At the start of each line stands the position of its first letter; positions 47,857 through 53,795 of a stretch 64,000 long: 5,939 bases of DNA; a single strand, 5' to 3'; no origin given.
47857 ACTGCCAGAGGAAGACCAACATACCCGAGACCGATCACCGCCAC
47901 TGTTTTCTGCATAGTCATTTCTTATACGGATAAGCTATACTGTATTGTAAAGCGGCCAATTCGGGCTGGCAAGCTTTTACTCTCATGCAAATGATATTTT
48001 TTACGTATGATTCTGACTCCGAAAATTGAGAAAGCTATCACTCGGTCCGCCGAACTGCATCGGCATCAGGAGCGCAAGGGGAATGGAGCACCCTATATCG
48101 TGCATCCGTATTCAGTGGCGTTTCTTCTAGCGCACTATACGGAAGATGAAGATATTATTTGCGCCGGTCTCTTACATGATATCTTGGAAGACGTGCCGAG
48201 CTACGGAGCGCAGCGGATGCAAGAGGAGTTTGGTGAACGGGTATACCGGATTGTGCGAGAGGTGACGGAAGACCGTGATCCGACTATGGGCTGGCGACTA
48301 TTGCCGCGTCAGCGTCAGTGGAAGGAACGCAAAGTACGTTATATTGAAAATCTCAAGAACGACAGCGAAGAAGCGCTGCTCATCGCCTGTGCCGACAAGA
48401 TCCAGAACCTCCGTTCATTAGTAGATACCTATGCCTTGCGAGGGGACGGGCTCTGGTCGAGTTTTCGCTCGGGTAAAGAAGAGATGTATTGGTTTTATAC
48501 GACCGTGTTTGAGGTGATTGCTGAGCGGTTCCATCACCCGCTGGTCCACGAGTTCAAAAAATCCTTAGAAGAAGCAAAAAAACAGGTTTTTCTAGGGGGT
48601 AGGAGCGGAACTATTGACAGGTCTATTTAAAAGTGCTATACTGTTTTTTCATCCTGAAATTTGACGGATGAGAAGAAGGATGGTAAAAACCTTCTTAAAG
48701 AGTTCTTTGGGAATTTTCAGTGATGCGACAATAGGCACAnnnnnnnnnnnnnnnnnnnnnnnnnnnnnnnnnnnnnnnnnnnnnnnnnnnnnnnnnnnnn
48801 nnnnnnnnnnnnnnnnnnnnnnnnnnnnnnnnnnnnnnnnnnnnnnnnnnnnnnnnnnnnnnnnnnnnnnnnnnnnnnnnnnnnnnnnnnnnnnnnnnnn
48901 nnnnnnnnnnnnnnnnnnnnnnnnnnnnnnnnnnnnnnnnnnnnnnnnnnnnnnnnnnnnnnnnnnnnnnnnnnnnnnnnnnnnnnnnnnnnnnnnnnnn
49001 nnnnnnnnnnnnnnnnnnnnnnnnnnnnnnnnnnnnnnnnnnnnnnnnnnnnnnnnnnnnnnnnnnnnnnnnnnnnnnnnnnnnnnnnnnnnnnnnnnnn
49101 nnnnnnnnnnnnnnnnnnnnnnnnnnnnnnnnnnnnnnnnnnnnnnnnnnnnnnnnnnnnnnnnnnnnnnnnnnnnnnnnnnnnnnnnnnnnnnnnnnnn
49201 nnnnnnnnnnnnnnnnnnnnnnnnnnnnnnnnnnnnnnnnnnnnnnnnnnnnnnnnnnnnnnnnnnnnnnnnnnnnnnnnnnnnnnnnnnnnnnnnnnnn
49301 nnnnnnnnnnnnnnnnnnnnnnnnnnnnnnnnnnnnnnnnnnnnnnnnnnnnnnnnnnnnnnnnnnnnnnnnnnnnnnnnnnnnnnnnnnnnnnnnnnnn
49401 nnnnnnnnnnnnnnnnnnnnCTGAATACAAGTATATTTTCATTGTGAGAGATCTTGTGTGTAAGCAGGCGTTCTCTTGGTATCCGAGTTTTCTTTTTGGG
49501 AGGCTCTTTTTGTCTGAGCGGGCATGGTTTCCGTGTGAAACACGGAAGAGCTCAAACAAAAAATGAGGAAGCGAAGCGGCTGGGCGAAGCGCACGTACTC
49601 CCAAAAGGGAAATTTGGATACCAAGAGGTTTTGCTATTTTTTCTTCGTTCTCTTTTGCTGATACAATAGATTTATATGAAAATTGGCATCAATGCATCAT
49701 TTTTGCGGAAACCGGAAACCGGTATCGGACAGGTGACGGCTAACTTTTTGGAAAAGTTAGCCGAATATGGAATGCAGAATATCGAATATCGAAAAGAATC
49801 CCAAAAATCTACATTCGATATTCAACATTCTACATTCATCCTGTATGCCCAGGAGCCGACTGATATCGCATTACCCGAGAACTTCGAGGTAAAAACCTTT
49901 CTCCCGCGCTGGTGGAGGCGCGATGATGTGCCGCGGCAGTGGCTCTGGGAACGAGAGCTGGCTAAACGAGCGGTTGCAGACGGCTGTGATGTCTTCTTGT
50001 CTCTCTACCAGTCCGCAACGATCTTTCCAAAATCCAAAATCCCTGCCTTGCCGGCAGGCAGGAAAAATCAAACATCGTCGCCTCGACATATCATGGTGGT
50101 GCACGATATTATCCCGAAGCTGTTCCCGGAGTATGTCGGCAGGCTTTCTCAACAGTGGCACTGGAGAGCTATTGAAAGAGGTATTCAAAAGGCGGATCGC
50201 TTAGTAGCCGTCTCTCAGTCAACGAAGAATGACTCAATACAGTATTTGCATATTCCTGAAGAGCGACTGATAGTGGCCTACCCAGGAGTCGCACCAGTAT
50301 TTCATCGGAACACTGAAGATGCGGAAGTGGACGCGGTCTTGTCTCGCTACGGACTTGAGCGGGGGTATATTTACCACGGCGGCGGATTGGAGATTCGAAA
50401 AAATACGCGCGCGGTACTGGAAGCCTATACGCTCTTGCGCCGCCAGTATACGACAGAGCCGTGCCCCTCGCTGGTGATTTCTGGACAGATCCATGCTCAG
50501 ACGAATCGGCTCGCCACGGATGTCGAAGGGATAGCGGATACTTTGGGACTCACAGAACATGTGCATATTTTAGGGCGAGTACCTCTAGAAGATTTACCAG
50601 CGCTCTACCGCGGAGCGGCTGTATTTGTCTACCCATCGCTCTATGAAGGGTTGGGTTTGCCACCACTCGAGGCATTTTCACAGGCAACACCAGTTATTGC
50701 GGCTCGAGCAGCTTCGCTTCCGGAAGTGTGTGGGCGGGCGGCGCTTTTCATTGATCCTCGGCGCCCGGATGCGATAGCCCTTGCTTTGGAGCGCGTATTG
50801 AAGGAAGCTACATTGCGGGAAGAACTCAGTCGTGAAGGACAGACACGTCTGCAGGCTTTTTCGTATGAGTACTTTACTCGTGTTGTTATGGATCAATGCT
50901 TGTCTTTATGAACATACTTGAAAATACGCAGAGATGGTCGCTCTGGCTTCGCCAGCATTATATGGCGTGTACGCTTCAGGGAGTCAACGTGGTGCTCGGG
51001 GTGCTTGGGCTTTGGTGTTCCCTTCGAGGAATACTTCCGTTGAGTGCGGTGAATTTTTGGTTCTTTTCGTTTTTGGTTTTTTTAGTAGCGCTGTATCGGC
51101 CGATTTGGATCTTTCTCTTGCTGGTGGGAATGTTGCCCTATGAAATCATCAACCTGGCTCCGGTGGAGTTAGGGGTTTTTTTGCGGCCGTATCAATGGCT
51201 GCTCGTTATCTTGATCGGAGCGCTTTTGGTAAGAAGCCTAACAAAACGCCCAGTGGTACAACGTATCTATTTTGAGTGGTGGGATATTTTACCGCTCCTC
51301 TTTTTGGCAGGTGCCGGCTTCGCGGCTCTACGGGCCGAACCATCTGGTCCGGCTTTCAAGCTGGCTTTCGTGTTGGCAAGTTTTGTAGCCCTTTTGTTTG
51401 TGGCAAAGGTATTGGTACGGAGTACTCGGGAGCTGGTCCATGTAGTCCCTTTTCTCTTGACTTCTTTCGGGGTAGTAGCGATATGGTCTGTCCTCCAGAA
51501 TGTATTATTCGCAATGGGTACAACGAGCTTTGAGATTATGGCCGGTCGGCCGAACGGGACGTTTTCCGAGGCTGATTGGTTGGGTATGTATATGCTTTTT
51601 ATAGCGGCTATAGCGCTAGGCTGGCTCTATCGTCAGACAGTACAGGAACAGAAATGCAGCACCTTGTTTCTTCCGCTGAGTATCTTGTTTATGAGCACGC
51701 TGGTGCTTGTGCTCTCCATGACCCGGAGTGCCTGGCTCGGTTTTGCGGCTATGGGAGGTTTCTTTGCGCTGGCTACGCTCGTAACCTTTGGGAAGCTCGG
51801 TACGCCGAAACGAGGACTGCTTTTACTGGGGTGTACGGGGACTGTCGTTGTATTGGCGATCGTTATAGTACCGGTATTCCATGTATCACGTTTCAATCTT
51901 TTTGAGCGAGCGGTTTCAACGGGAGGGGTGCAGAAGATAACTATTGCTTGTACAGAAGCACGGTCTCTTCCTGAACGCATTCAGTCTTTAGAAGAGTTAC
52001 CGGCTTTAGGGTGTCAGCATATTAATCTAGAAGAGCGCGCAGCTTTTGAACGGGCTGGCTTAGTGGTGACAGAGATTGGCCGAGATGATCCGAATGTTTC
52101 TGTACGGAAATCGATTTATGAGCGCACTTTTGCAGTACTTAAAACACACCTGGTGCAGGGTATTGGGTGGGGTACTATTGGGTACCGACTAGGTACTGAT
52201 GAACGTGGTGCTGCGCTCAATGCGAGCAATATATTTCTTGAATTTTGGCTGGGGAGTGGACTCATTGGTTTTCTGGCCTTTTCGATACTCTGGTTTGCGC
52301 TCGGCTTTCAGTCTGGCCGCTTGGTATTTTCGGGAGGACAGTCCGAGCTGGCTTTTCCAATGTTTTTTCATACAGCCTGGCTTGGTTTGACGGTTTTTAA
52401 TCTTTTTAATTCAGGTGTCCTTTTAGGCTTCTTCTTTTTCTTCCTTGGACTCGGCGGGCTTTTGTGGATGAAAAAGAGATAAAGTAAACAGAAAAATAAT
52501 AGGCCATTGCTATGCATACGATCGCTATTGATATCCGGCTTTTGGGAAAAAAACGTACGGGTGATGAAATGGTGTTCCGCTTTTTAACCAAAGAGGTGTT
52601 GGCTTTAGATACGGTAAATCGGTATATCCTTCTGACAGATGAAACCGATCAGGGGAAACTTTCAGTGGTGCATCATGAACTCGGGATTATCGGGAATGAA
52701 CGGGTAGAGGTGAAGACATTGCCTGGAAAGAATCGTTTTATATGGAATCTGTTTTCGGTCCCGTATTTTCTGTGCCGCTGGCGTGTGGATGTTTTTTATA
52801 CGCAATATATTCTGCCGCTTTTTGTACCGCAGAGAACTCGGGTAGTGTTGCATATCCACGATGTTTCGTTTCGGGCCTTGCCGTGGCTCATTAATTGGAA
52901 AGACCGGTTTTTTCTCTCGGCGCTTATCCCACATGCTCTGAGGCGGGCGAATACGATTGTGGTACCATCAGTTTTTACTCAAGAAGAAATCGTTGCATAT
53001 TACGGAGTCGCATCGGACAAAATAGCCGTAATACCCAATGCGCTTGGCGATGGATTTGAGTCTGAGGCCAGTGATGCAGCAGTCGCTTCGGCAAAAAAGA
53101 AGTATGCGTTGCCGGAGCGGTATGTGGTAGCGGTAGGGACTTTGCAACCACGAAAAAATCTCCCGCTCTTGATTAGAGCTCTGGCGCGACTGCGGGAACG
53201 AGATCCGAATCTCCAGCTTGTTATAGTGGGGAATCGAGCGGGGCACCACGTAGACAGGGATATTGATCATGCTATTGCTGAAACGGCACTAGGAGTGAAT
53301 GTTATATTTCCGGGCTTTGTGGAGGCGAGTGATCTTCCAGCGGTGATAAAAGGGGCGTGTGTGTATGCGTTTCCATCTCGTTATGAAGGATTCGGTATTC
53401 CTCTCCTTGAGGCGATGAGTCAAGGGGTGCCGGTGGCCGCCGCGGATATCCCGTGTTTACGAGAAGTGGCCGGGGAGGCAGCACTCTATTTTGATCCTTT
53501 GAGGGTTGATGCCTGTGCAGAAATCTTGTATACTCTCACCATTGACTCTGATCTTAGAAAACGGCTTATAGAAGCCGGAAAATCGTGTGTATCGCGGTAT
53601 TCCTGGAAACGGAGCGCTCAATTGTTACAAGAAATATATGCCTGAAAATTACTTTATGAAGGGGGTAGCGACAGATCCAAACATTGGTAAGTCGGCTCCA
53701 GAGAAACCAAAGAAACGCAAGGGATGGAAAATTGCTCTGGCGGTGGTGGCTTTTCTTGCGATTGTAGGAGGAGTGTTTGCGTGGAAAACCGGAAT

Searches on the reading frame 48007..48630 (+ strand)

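Call 7: search_protein_families(library=pfam, proteins=[window:48007-48630:+])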
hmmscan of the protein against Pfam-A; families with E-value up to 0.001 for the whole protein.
window:48007-48630:+ (207 aa): 2 families
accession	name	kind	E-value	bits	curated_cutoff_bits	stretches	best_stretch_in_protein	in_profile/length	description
PF13328.12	HD_4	-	2.5e-19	70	27.2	1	11-139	2-128/156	HD domain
PF01966.28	HD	-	1e-09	39.2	22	1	31-134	2-115/116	HD domain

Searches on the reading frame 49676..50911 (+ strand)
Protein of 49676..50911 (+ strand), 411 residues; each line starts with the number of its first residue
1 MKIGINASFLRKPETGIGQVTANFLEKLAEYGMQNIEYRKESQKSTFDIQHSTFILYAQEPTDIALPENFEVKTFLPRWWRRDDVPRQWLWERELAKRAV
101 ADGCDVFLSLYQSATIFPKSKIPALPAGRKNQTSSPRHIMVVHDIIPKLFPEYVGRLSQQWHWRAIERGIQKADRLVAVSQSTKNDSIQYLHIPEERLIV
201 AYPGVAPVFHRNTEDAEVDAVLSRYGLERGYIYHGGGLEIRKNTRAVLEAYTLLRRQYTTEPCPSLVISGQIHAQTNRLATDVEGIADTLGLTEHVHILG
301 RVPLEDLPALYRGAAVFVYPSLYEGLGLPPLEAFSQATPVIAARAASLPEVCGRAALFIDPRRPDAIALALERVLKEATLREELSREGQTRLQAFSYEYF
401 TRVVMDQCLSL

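Call 7: search_protein_families(library=pfam, proteins=[window:49676-50911:+])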
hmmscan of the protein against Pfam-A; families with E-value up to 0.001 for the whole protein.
window:49676-50911:+ (411 aa): 5 families
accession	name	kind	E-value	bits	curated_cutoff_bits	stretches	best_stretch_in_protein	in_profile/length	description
PF00534.26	Glycos_transf_1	-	9e-26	90.9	26.4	1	232-390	18-171/172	Glycosyl transferases group 1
PF13692.12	Glyco_trans_1_4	-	6.8e-22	78.7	27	1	236-376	8-141/142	Glycosyl transferases group 1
PF13439.12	Glyco_transf_4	-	5e-11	43.4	28.5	1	77-206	46-167/170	Glycosyltransferase Family 4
PF20706.3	GT4-conflict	-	1.6e-06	27.8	26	1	240-344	210-312/385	Family 4 Glycosyltransferase in conflict systems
PF13524.12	Glyco_trans_1_2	-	1.3e-05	25.6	25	1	295-394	28-131/144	Glycosyl transferase-like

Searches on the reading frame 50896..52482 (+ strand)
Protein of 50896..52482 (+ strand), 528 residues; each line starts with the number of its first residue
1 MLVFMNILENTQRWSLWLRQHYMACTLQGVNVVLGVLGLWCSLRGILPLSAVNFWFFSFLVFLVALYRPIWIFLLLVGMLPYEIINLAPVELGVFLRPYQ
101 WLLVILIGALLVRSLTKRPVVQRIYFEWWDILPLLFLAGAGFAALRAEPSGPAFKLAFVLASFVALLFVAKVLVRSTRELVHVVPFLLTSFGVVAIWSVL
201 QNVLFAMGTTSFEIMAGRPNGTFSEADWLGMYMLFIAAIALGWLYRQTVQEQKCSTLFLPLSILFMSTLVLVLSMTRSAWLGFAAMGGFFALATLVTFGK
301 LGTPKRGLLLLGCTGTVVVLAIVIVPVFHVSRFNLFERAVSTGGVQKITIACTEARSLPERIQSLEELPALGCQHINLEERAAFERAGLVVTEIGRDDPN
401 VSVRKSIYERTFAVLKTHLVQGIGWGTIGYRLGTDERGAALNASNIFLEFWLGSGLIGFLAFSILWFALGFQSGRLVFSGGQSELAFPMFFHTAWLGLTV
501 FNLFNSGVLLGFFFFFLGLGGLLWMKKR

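Call 8: search_protein_families(library=pfam, proteins=[window:50896-52482:+])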
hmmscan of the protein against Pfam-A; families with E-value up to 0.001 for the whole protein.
window:50896-52482:+ (528 aa): 1 family
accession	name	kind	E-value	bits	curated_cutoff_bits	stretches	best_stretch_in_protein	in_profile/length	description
PF04932.20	Wzy_C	-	2.6e-12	47.2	31.7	1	264-462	3-148/149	O-Antigen ligase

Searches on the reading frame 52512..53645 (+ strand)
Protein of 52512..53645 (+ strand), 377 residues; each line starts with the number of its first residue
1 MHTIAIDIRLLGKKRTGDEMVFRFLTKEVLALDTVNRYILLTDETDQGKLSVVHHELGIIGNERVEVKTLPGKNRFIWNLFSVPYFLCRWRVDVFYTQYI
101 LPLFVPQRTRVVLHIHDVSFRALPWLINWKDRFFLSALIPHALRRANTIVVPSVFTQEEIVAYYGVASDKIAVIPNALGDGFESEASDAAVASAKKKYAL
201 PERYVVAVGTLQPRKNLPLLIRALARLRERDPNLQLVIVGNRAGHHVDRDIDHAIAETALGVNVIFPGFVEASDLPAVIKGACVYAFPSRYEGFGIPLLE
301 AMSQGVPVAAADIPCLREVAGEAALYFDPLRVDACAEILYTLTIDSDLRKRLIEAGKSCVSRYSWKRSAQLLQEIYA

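Call 8: search_protein_families(library=pfam, proteins=[window:52512-53645:+])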
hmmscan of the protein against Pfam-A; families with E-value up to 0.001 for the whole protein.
window:52512-53645:+ (377 aa): 6 families
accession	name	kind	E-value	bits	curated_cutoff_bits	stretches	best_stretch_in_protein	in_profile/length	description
PF00534.26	Glycos_transf_1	-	3.3e-34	118.3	26.4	1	200-357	13-170/172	Glycosyl transferases group 1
PF13692.12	Glyco_trans_1_4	-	7.6e-27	94.7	27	1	203-342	2-139/142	Glycosyl transferases group 1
PF13439.12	Glyco_transf_4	-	6.7e-13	49.5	28.5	1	64-177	45-165/170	Glycosyltransferase Family 4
PF13579.12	Glyco_trans_4_4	-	1.5e-09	38.9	29.7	1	83-176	63-157/158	Glycosyl transferase 4-like domain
PF20706.3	GT4-conflict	-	2e-08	34.1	26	1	205-308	200-308/385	Family 4 Glycosyltransferase in conflict systems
PF13524.12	Glyco_trans_1_2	-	4e-07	30.5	25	1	221-372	6-142/144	Glycosyl transferase-like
